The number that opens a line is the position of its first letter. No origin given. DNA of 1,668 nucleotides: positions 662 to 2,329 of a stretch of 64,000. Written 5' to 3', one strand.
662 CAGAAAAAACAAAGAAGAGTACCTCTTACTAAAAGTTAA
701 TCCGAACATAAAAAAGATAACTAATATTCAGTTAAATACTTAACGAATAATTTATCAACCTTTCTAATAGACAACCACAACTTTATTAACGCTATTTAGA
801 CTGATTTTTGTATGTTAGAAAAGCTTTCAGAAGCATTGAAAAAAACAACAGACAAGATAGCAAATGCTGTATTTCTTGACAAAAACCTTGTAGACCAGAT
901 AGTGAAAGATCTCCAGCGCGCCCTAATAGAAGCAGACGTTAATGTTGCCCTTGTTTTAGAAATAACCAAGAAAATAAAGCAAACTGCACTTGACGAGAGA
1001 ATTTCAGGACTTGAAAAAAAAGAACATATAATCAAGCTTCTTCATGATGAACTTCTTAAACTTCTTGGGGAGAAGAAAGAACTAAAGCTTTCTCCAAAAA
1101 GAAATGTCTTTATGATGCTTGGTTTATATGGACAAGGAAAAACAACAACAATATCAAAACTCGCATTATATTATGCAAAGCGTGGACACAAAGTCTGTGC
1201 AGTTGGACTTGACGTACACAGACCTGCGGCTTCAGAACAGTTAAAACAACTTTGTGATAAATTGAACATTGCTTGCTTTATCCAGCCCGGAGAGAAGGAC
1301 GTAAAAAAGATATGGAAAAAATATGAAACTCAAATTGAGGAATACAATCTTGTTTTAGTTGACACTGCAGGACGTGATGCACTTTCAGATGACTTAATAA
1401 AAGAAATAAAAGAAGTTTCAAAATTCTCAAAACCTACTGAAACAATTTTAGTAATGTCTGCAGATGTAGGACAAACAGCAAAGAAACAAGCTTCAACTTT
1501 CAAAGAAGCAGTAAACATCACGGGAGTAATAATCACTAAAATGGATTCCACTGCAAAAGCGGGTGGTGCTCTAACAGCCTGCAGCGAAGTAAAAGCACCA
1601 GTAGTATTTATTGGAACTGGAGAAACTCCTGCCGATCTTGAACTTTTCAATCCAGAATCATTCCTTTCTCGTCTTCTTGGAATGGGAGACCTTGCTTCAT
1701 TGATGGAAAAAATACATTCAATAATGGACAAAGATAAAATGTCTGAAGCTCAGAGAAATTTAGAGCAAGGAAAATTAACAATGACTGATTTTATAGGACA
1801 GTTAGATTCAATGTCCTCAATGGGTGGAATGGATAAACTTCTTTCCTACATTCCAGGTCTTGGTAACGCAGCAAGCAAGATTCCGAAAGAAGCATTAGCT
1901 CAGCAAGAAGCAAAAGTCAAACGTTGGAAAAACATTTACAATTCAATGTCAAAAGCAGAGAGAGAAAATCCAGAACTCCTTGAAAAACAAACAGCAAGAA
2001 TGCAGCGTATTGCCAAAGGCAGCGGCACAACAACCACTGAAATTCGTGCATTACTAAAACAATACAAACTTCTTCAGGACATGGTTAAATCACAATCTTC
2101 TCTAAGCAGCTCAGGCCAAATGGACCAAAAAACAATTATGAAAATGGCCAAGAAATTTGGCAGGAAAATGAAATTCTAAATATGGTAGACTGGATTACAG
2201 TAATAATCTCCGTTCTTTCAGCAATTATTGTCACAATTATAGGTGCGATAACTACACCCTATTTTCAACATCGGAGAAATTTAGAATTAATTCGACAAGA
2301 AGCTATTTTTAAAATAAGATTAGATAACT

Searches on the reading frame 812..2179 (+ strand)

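Call 66: search_protein_families(library=pfam, proteins=[window:812-2179:+], max_evalue=0.0001)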
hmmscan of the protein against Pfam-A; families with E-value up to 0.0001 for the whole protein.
window:812-2179:+ (455 aa): 4 families
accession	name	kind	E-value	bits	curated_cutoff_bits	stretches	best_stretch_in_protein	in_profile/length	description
PF00448.28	SRP54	-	1.2e-61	208.3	22.7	1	98-290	2-196/196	SRP54-type protein, GTPase domain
PF02978.25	SRP_SPB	-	6.2e-26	91.1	27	1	321-425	1-91/91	Signal peptide binding domain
PF02881.24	SRP54_N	-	5.3e-12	46.2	22.4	1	5-81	1-75/75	SRP54-type protein, helical bundle domain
PF01656.29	CbiA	-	5.6e-08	33.2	25.4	1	107-251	9-90/125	CobQ/CobB/MinD/ParA nucleotide binding domain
